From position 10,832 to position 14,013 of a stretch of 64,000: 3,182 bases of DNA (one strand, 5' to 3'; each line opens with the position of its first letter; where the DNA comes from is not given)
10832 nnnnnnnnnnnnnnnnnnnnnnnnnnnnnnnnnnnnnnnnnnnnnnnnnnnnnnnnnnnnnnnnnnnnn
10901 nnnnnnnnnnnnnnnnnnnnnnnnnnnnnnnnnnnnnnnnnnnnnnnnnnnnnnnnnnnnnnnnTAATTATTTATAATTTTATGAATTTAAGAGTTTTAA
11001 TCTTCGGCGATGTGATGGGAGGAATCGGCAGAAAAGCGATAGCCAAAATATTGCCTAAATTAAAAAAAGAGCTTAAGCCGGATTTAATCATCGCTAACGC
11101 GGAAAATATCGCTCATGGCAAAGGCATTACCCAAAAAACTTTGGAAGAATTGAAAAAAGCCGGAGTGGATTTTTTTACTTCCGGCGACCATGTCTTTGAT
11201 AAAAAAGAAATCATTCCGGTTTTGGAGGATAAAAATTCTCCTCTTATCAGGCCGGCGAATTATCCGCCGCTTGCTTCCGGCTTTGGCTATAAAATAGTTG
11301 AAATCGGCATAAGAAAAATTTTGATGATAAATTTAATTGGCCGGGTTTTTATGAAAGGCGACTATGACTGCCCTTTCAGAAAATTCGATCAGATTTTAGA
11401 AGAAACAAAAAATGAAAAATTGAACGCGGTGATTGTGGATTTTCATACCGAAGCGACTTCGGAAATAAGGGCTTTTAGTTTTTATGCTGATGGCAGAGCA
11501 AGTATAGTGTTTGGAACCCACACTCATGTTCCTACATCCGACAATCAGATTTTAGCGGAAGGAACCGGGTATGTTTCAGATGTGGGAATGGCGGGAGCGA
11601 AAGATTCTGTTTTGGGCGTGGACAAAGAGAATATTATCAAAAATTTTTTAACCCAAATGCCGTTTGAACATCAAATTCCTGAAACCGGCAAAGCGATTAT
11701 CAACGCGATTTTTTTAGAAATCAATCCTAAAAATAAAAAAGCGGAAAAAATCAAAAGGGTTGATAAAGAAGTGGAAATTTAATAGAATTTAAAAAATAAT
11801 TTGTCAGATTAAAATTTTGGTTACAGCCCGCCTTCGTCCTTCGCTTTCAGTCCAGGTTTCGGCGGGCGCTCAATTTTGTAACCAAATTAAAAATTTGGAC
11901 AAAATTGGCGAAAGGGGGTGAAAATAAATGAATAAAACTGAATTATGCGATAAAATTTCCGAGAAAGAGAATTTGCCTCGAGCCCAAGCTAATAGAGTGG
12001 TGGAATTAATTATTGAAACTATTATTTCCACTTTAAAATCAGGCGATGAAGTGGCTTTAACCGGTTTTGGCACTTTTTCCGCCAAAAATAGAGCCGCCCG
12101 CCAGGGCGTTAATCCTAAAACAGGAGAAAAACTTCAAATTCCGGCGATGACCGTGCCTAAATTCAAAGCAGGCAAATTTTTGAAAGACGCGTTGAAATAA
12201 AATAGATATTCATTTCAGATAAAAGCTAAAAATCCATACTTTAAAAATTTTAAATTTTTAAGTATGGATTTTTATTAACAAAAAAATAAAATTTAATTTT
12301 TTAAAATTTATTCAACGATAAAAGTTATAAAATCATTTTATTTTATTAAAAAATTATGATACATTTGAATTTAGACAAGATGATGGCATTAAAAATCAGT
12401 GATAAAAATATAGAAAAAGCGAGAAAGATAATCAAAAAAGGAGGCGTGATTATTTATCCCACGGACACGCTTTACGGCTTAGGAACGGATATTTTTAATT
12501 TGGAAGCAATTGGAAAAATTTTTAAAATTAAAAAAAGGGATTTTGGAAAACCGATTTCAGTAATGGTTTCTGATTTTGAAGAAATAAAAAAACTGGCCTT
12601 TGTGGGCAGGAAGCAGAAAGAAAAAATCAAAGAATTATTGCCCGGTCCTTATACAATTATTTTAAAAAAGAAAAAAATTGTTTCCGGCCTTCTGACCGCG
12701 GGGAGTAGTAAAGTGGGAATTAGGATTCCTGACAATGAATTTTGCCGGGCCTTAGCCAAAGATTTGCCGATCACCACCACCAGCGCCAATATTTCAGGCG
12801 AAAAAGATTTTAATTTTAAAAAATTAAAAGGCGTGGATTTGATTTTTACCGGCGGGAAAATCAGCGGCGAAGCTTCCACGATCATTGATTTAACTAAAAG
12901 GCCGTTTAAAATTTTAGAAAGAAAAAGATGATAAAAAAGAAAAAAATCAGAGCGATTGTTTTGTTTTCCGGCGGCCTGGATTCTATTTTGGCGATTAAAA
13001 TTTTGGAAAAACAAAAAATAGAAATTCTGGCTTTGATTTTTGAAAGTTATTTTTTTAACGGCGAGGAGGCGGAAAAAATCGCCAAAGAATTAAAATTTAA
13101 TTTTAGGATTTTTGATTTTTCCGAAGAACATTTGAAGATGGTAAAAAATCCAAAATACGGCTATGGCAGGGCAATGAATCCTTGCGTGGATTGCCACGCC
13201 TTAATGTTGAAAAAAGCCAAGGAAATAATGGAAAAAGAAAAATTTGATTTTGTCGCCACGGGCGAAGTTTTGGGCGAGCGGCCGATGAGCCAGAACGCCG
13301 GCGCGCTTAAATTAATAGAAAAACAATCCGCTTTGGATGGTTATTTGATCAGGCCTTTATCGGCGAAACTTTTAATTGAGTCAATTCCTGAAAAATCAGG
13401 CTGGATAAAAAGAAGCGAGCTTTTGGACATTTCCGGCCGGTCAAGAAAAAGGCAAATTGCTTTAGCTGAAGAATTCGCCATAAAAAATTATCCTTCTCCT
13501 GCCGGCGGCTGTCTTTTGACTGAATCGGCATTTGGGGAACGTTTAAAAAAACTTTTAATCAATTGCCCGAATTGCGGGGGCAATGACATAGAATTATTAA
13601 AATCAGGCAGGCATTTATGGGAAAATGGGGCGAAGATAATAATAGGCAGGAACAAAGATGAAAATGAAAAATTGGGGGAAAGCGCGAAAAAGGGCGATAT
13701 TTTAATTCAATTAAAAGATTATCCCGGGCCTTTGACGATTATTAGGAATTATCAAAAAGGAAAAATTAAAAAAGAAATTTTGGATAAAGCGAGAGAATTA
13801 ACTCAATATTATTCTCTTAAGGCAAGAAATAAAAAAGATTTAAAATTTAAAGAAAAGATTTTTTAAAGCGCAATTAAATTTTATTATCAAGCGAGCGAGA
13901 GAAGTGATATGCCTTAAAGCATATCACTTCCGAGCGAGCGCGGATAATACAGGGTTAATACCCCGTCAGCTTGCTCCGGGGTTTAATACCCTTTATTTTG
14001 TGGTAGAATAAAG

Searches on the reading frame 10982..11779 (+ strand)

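Call 12: search_protein_families(library=pfam, proteins=[window:10982-11779:+], max_evalue=0.001)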
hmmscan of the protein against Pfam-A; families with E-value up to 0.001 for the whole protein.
window:10982-11779:+ (266 aa): 2 families
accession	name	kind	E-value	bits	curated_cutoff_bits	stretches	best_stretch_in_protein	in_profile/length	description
PF13277.11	YmdB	-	4e-96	321.6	27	1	6-260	1-253/253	YmdB-like protein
PF00149.33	Metallophos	-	3.3e-10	41.1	21.5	1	3-184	1-191/191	Calcineurin-like phosphoesterase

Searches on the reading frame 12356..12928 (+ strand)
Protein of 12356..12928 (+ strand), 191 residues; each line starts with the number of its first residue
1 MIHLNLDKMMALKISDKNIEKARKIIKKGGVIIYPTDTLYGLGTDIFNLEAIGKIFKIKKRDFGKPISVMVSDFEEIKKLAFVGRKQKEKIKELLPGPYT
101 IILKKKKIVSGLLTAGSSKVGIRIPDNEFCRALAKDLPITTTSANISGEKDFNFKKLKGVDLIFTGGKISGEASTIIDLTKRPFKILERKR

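Call 12: search_protein_families(library=pfam, proteins=[window:12356-12928:+], max_evalue=0.001)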
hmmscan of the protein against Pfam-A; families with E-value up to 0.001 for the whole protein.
window:12356-12928:+ (191 aa): 1 family
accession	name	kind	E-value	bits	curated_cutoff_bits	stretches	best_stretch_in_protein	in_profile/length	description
PF01300.24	Sua5_yciO_yrdC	-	3e-47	160.8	25.1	1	24-188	1-176/178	Telomere recombination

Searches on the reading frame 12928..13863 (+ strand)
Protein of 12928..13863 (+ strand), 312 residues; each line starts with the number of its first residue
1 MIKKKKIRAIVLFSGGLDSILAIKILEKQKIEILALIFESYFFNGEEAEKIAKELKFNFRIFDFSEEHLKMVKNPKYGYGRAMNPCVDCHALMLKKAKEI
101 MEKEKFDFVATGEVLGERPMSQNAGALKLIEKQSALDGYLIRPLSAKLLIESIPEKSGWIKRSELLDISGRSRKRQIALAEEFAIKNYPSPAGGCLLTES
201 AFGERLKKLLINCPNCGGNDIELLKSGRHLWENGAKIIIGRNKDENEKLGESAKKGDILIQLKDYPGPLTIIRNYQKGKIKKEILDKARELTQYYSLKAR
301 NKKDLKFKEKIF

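Call 12: search_protein_families(library=pfam, proteins=[window:12928-13863:+], max_evalue=0.001)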
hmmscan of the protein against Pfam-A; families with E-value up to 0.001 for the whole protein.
window:12928-13863:+ (312 aa): 6 families
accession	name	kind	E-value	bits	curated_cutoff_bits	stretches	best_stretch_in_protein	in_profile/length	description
PF18297.6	NFACT-R_2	-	8.1e-11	42.4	26.9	1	227-308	1-78/104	NFACT protein RNA binding domain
PF03054.22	tRNA_Me_trans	-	2.1e-08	34.5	20.6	1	9-114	3-127/202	tRNA methyl transferase HUP domain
PF02568.20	ThiI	-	1.2e-07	32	20.5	1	8-144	5-144/197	Thiamine biosynthesis protein (ThiI)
PF24167.1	DUF7411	-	2.7e-06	27.5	28.7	1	8-118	2-108/194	Family of unknown function (DUF7411)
PF05670.18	NFACT-R_1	-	0.00052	21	29.8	1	234-302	10-79/112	NFACT protein RNA binding domain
PF06508.19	QueC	-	0.00055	19.9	22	0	8-63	1-59/210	Queuosine biosynthesis protein QueC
